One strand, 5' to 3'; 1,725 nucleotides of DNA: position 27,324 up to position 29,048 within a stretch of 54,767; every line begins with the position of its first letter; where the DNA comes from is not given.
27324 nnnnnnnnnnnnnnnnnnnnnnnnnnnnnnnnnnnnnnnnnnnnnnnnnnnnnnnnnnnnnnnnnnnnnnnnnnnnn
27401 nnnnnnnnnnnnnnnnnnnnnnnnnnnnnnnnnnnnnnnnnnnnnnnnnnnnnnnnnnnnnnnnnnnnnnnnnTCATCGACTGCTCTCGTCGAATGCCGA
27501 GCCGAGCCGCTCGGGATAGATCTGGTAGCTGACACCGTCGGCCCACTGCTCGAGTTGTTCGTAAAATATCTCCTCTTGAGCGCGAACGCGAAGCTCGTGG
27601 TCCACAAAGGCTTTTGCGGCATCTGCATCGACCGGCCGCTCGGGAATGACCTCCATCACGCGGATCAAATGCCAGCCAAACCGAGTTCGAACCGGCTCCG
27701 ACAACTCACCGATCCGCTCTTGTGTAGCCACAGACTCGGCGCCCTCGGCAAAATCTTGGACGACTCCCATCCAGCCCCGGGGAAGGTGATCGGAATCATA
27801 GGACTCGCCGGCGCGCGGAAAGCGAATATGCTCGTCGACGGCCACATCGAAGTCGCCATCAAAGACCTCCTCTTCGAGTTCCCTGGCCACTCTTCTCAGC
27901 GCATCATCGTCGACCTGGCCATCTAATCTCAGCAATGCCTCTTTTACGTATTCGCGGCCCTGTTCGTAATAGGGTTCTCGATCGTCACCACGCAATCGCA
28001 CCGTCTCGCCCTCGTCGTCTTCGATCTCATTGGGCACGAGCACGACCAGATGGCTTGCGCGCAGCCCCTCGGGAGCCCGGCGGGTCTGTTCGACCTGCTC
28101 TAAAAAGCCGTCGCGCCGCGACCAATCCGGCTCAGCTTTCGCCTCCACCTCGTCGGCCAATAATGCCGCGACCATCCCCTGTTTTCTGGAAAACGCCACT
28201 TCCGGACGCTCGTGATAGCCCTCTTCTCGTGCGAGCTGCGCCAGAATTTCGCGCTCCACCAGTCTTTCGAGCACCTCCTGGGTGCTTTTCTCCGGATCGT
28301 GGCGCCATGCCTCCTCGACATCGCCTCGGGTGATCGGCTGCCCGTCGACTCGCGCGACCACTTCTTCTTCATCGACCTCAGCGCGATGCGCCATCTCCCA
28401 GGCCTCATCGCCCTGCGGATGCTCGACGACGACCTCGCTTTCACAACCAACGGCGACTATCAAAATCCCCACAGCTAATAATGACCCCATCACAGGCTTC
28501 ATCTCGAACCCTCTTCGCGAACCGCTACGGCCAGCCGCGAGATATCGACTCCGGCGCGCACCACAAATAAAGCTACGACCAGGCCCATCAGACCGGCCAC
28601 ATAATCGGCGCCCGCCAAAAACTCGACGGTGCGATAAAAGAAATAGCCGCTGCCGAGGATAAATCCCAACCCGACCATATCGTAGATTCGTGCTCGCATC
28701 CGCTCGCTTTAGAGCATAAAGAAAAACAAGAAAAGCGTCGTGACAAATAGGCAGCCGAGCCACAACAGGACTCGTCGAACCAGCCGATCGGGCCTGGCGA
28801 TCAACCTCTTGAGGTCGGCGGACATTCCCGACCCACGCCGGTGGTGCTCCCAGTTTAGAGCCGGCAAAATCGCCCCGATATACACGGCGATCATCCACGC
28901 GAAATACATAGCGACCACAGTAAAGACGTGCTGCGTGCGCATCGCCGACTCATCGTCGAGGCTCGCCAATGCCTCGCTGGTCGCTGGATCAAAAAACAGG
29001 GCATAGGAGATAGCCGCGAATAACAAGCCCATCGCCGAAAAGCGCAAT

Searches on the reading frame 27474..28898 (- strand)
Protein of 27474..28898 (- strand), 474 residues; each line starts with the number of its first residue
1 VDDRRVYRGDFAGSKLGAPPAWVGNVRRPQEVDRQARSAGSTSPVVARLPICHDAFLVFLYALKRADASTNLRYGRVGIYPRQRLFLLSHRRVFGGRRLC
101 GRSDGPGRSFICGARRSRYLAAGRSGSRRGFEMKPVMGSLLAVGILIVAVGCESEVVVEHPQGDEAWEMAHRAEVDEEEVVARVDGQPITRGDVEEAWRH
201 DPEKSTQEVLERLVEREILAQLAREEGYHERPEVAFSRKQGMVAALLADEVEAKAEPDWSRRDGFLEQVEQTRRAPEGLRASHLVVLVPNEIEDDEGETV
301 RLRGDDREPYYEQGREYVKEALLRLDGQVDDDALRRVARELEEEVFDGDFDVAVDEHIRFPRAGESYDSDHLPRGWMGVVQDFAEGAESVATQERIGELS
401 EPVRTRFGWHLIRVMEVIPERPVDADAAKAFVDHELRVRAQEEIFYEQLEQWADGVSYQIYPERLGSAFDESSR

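Call 14: search_protein_families(library=pfam, proteins=[window:27474-28898:-])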
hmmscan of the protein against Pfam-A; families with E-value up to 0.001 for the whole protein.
window:27474-28898:- (474 aa): 2 families
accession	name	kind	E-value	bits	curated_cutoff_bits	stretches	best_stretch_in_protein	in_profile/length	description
PF13145.12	Rotamase_2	-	7.5e-07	30.4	27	1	316-429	22-120/121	PPIC-type PPIASE domain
PF00639.27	Rotamase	-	1.2e-05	26.7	21.7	1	383-415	64-96/97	PPIC-type PPIASE domain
